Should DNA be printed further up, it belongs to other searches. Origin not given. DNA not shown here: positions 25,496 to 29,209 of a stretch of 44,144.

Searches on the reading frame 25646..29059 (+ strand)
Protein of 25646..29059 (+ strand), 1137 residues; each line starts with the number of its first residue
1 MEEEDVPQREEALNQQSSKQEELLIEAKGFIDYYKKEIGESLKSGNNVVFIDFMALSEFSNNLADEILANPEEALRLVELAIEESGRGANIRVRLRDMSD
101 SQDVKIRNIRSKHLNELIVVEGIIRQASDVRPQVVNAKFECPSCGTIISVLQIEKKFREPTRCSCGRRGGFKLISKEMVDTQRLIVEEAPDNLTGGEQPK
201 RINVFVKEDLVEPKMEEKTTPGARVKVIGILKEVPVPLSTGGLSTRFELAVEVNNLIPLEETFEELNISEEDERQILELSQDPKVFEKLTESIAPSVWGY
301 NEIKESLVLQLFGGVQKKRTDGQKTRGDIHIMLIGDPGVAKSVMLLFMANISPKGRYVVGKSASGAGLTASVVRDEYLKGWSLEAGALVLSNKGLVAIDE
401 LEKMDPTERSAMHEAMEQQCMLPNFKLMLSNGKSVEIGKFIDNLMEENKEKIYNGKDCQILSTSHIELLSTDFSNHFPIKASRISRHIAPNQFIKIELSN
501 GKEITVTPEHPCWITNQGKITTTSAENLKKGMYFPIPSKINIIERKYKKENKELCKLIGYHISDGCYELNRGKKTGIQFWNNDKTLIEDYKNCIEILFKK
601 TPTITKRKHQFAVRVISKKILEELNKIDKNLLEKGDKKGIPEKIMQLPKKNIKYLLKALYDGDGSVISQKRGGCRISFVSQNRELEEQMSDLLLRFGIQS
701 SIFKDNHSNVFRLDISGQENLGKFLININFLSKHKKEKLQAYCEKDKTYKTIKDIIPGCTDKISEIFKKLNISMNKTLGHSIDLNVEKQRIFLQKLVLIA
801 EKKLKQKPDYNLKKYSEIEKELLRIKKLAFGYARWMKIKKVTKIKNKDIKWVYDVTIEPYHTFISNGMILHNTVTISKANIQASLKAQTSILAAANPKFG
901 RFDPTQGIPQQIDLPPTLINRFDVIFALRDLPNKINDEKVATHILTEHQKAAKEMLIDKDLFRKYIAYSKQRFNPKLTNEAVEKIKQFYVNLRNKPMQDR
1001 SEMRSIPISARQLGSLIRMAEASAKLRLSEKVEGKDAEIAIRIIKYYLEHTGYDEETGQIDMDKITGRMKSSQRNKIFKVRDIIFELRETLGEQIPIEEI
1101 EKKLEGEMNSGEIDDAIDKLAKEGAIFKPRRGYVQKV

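Call 22: search_protein_families(library=pfam, proteins=[window:25646-29059:+], max_evalue=0.001)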
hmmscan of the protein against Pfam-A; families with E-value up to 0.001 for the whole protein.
window:25646-29059:+ (1137 aa): 7 families
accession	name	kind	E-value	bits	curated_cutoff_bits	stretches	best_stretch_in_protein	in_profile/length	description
PF00493.29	MCM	-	5.5e-82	274.6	23.3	2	273-420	2-149/224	MCM P-loop domain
PF17855.7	MCM_lid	-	3.2e-26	92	27.4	1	960-1046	1-85/87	MCM AAA-lid domain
PF17207.9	MCM_OB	-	1.8e-25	89.6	24.8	1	105-234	1-125/126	MCM OB domain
PF14528.11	LAGLIDADG_3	-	5.9e-23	81.4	22.5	2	655-728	6-81/82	LAGLIDADG-like domain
PF14890.11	Intein_splicing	-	8.4e-18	65.1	35.8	1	430-872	5-155/155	Intein splicing domain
PF14551.11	MCM_N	-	2.3e-06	28.4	24.9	1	32-84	19-71/95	MCM N-terminal domain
PF21120.3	MCM_WH_arc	-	1.3e-05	25.5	26.1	1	1076-1134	2-62/63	Archaeal MCM, winged-helix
